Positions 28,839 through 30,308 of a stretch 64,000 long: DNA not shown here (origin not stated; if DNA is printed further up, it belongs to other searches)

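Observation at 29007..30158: AhbD/NirJ-like radical SAM-SPASM gene adjacent to the globin remnant: a heme-centred neighbourhood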

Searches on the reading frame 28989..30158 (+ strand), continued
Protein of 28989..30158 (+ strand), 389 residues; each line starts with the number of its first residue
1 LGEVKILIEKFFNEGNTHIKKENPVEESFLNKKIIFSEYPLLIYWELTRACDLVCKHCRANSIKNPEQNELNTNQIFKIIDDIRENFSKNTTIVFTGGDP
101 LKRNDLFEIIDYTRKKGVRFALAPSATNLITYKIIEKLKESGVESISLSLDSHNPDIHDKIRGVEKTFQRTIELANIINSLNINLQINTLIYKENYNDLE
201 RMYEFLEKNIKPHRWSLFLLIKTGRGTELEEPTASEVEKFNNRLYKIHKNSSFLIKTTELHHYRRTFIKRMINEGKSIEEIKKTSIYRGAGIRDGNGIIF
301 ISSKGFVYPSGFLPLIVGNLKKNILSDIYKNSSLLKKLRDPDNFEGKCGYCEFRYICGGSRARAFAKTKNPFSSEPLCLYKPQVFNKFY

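Call 33: find_related_loci(query=window:29007-30158:+, collection=metagenome_contigs, flank=6000)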
Query window:29007-30158:+ (383 aa) in metagenome_contigs; peptide patterns used: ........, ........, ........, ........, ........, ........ (x = any residue, [..] = any of these).
206 stretches matched a pattern; 4 encode a relative of the query (tblastn E <= 1e-3); 4 distinct loci.
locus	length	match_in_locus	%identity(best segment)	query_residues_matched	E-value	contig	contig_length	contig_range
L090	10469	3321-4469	100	1-383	0e+0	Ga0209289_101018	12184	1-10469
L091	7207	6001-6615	32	18-224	1e-22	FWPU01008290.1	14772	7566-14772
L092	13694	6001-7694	32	23-269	2e-22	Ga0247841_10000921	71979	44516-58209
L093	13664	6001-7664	31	23-259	3e-22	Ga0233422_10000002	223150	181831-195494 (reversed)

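Call 34: find_homologous_proteins(query=L089:1451-2023:+, max_evalue=1e-10)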
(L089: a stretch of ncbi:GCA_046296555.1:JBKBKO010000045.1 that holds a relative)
Query L089:1451-2023:+ (191 aa): 3171 proteins with E <= 1e-10 among 3266 candidates; the best 120 are listed.
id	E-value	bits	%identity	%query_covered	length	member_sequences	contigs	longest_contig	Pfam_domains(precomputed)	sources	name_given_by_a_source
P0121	1.1e-126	438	100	100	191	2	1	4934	PF11563.15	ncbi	ncbi:MAG: protoglobin domain-containing protein [bacterium]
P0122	1.4e-105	370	82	100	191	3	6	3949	PF11563.15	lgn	-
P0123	9.7e-105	367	81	100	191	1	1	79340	PF11563.15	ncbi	ncbi:MAG: protoglobin domain-containing protein [bacterium]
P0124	1.9e-102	359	81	98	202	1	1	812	PF11563.15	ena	-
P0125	2.0e-101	356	78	98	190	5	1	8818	PF11563.15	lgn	-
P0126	2.4e-100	352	78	98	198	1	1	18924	PF11563.15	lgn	-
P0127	9.1e-100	351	78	100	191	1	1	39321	PF11563.15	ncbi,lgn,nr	ncbi:MAG: protoglobin domain-containing protein [Candidatus Calescibacterium sp.]|nr:protoglobin dom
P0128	7.6e-91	322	72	99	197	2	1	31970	PF11563.15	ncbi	-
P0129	2.0e-90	320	71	99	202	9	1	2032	PF11563.15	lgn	-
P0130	1.3e-89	317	72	99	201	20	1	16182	PF11563.15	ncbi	ncbi:MAG: protoglobin domain-containing protein [Candidatus Caldarchaeum sp.]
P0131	1.3e-89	317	70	99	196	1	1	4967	PF11563.15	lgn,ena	-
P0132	1.4e-89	317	73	99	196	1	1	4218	PF11563.15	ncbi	-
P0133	2.9e-89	316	73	99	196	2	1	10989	PF11563.15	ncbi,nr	ncbi:MAG: protoglobin domain-containing protein [Candidatus Caldarchaeum sp.]|nr:protoglobin domain-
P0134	5.1e-89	316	70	99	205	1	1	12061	PF11563.15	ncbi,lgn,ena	-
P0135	6.6e-89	315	72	99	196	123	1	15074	PF11563.15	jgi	jgi:IS1 family transposase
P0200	2.0e-84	301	69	99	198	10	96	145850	PF11563.15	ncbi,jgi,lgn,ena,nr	ncbi:MAG: protoglobin domain-containing protein [Candidatus Caldarchaeales archaeon]|jgi:hypothetica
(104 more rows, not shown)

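Call 35: find_encoding_contigs(protein=P0123, flank=6000, max_places=3)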
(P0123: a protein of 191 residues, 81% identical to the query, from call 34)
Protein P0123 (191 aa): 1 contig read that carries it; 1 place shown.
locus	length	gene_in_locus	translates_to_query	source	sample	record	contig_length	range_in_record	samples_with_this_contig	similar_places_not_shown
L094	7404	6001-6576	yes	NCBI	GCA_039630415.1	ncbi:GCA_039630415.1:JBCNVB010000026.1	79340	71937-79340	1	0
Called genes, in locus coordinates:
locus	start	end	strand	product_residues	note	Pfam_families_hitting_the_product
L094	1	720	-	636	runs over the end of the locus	-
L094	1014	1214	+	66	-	-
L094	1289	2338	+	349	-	PF04607:RelA_SpoT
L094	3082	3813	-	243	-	-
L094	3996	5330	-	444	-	PF01839:FG-GAP (faint), PF13517:FG-GAP_3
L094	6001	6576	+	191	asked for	PF11563:Protoglobin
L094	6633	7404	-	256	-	PF08011:PDDEXK_9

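Call 36: find_encoding_contigs(protein=P0127, flank=6000, max_places=3)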
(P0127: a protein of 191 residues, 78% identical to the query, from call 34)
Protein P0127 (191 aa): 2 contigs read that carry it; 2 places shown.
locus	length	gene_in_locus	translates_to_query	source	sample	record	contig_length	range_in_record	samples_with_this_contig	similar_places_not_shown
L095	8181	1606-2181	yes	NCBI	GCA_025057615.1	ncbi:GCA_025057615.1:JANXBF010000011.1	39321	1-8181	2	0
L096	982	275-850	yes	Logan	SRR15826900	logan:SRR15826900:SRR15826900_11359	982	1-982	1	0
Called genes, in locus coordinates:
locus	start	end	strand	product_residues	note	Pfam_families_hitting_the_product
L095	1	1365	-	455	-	PF04851:ResIII (faint), PF09565:RE_NgoFVII (faint), PF13091:PLDc_2, PF00270:DEAD (faint), PF00176:SNF2-rel_dom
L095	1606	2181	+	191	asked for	PF11563:Protoglobin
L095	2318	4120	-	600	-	PF00012:HSP70, PF06723:MreB_Mbl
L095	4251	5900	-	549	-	-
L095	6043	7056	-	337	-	-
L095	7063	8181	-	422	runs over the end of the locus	PF13506:Glyco_transf_21, PF00535:Glycos_transf_2, PF13641:Glyco_tranf_2_3, PF13632:Glyco_trans_2_3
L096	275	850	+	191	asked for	PF11563:Protoglobin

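Call 37: find_encoding_contigs(protein=P0126, flank=6000, max_places=3)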
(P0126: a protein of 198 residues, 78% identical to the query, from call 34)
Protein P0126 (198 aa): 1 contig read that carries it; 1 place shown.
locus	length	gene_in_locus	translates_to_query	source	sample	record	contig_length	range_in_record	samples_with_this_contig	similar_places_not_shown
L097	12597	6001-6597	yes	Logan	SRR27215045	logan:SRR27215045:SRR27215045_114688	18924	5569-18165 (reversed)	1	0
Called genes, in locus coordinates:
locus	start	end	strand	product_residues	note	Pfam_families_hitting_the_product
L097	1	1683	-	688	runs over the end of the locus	PF00009:GTP_EFTU, PF01926:MMR_HSR1 (weak), PF03144:GTP_EFTU_D2, PF22042:EF-G_D2, PF14492:EFG_III, PF16658:RF3_C, PF03764:EFG_IV, PF00679:EFG_C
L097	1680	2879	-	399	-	-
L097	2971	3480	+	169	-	-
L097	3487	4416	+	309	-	-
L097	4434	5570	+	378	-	PF14559:TPR_19 (faint), PF13181:TPR_8 (faint), PF07719:TPR_2 (faint), PF13424:TPR_12 (faint), PF13428:TPR_14 (faint), PF09976:TPR_21 (weak)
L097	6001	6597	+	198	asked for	PF11563:Protoglobin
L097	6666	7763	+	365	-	PF04055:Radical_SAM, PF13353:Fer4_12 (weak)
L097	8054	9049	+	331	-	PF00698:Acyl_transf_1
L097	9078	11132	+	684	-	PF00488:MutS_V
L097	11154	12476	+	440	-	PF08668:HDOD (faint), PF13487:HD_5, PF01966:HD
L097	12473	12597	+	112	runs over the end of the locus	-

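Call 47: find_encoding_contigs(protein=P0200, flank=4000, max_places=5)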
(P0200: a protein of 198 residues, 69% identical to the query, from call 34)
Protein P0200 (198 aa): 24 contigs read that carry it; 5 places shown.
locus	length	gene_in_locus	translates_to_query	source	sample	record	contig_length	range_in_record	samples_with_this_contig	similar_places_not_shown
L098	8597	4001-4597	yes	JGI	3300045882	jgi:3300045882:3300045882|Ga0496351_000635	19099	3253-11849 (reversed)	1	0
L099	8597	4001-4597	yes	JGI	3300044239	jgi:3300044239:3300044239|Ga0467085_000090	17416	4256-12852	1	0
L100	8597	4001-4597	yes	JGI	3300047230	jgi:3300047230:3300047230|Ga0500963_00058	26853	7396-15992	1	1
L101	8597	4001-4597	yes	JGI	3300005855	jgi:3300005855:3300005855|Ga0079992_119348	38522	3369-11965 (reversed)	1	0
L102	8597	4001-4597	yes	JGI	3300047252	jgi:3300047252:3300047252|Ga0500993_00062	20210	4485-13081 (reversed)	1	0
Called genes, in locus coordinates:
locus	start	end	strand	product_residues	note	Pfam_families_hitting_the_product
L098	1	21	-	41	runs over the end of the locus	-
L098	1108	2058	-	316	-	PF03706:LPG_synthase_TM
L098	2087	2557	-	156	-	PF08241:Methyltransf_11, PF08242:Methyltransf_12 (faint), PF13489:Methyltransf_23, PF13649:Methyltransf_25 (weak), PF13847:Methyltransf_31 (weak)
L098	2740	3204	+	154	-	PF02502:LacAB_rpiB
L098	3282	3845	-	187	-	PF01638:HxlR, PF25213:HVO_A0261_N (faint), PF12840:HTH_20 (faint), PF01638:HxlR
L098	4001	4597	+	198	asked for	PF11563:Protoglobin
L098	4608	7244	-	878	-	PF01326:PPDK_N, PF00391:PEP-utilizers, PF02896:PEP-utilizers_C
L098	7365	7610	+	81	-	-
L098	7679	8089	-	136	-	-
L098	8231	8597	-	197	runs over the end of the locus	PF02223:Thymidylate_kin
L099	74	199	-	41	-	-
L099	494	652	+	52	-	-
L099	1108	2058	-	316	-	PF03706:LPG_synthase_TM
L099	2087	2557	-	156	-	PF08241:Methyltransf_11, PF08242:Methyltransf_12 (faint), PF13489:Methyltransf_23, PF13649:Methyltransf_25 (weak), PF13847:Methyltransf_31 (weak)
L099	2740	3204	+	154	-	PF02502:LacAB_rpiB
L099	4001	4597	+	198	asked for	PF11563:Protoglobin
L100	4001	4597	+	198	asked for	PF11563:Protoglobin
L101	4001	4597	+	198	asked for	PF11563:Protoglobin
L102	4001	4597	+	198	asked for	PF11563:Protoglobin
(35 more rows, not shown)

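Call 48: find_encoding_contigs(protein=P0128, flank=5000, max_places=3)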
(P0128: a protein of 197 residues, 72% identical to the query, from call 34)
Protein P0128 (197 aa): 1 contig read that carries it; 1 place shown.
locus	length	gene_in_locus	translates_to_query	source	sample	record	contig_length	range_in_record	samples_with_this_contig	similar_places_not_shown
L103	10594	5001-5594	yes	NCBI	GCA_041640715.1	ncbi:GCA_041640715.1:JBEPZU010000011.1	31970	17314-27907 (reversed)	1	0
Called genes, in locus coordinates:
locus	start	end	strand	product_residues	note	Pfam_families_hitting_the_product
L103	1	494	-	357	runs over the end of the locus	PF07854:DUF1646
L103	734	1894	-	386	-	PF00155:Aminotran_1_2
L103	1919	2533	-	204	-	PF01810:LysE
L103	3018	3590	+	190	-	PF01914:MarC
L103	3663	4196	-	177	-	PF10015:ThermoDBP-RP_arch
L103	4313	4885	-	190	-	PF25213:HVO_A0261_N (faint), PF01638:HxlR, PF01022:HTH_5, PF14947:HTH_45 (faint), PF01638:HxlR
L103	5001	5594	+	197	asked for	PF11563:Protoglobin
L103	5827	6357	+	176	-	PF01625:PMSR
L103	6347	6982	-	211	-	PF06197:DUF998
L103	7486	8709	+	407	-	-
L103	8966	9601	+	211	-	PF04254:DUF432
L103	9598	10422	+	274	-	PF00924:MS_channel_2nd, PF21082:MS_channel_3rd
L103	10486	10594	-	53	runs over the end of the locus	-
